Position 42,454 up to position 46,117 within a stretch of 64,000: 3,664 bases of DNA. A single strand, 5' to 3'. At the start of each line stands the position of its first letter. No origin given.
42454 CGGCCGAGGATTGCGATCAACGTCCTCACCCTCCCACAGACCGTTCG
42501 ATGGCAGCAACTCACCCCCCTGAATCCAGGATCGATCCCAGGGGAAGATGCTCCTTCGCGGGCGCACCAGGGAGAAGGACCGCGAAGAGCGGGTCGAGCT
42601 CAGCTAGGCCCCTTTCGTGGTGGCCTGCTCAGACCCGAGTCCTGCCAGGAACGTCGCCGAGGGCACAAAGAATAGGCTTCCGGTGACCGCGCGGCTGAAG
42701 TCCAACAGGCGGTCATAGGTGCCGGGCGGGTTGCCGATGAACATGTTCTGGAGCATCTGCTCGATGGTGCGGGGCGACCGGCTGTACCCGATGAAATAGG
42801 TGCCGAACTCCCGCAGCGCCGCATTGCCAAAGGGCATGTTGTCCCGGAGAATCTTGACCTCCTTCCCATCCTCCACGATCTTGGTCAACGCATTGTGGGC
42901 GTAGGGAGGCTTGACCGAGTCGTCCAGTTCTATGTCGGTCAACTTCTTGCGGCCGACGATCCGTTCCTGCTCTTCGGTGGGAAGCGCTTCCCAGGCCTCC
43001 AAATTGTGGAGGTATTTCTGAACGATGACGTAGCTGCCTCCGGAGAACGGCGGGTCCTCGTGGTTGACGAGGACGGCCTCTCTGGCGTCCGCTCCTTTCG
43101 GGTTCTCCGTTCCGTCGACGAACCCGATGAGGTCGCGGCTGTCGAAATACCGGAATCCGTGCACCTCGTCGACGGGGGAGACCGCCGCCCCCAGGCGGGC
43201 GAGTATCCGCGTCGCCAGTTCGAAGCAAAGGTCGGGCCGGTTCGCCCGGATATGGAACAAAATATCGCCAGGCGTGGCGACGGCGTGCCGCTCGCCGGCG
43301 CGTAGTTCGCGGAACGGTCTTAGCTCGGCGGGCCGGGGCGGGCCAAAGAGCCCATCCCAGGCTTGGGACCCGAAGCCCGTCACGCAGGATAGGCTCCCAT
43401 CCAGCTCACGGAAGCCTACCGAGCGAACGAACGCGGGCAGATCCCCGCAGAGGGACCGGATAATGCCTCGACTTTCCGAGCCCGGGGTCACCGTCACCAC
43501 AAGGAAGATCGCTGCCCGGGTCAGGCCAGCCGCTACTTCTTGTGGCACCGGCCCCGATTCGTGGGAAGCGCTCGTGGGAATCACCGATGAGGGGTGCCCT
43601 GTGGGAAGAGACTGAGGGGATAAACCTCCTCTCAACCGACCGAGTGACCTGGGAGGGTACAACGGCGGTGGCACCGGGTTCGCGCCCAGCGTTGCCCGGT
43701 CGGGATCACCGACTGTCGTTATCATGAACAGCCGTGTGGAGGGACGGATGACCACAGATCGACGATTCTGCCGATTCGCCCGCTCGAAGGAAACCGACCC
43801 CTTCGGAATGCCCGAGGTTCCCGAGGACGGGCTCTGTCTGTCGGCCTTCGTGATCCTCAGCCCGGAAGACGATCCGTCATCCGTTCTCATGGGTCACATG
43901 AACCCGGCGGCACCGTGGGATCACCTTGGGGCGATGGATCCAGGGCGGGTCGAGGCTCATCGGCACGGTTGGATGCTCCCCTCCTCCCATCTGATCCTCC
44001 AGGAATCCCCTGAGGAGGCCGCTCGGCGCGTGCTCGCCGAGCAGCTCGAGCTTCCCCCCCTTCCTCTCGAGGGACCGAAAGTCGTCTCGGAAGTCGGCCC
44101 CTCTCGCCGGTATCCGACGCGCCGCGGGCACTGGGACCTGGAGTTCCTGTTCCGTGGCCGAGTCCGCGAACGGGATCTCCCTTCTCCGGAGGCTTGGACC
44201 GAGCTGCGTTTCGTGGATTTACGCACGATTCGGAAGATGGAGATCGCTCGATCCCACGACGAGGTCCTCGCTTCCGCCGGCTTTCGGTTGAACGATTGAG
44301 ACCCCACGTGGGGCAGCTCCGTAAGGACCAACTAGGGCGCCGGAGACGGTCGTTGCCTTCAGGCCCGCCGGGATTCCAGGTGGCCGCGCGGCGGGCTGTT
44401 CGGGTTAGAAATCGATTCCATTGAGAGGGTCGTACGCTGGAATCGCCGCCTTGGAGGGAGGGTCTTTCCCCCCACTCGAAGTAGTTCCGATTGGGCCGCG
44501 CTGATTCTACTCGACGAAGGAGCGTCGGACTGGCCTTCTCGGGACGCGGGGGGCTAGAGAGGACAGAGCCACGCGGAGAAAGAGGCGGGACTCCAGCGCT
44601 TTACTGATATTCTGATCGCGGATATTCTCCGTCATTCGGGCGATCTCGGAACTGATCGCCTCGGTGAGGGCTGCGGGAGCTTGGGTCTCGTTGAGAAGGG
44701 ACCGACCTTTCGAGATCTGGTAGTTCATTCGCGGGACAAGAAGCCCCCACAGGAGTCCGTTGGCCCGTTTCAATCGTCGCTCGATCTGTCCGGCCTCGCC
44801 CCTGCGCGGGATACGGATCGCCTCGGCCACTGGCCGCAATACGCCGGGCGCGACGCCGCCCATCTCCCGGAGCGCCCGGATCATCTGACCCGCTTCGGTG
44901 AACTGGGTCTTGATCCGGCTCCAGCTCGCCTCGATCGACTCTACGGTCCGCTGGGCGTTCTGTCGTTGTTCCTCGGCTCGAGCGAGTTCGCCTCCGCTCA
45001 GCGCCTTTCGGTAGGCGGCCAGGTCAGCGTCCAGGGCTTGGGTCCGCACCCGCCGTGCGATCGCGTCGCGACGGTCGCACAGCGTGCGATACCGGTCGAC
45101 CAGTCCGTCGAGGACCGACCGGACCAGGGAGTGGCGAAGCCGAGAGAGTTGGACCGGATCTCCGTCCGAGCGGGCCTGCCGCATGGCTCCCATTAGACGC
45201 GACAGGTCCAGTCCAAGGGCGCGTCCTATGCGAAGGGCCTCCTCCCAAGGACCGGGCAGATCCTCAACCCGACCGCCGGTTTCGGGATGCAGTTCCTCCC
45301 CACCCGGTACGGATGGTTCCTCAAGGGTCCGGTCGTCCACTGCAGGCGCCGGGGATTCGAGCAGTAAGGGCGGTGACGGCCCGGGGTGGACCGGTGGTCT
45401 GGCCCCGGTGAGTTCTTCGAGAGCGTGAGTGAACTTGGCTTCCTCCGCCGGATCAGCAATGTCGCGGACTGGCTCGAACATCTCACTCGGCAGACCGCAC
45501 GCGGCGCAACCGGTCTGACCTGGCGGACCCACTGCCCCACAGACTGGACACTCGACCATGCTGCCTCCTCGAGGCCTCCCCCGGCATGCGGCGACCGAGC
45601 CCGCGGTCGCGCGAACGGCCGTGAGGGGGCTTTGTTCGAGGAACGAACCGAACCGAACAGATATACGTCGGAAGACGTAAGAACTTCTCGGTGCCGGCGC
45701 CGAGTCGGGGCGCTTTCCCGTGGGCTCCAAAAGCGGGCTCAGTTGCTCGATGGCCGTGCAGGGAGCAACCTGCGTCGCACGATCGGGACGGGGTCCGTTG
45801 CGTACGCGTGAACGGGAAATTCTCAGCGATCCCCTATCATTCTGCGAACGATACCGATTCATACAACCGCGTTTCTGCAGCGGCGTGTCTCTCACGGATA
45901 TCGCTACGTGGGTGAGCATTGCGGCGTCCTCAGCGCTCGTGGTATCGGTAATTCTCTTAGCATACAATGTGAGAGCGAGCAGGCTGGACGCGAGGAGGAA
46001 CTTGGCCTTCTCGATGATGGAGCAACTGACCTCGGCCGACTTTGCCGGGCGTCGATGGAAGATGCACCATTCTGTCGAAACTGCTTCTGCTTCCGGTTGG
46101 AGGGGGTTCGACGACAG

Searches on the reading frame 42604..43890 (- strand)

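Call 51: search_protein_families(library=pfam, proteins=[window:42604-43890:-], max_evalue=0.001)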
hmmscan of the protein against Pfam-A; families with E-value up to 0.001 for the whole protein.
window:42604-43890:- (428 aa): 2 families
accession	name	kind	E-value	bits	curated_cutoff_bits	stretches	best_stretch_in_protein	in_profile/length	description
PF20628.3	Dyp_perox_C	-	4.6e-60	202.6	20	1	250-413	1-165/166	Dyp-type peroxidase, C-terminal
PF04261.18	Dyp_perox_N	-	1.2e-28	100.4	20.4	1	118-247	3-146/146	Dyp-type peroxidase, N-terminal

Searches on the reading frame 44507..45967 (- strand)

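Call 51: search_protein_families(library=pfam, proteins=[window:44507-45967:-], max_evalue=0.001)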
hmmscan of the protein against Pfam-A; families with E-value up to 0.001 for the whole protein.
window:44507-45967:- (486 aa): 0 families

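Call 80: search_protein_families(library=ncbifam, proteins=[window:44507-45967:-], max_evalue=0.01)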
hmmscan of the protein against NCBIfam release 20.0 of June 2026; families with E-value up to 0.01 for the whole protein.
window:44507-45967:- (486 aa): 1 family
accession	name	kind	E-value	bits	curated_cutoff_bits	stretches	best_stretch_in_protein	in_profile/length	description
NF004434.0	PRK05771.3-3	equivalog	0.003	16.1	777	1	286-399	41-152/686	V-type ATP synthase subunit I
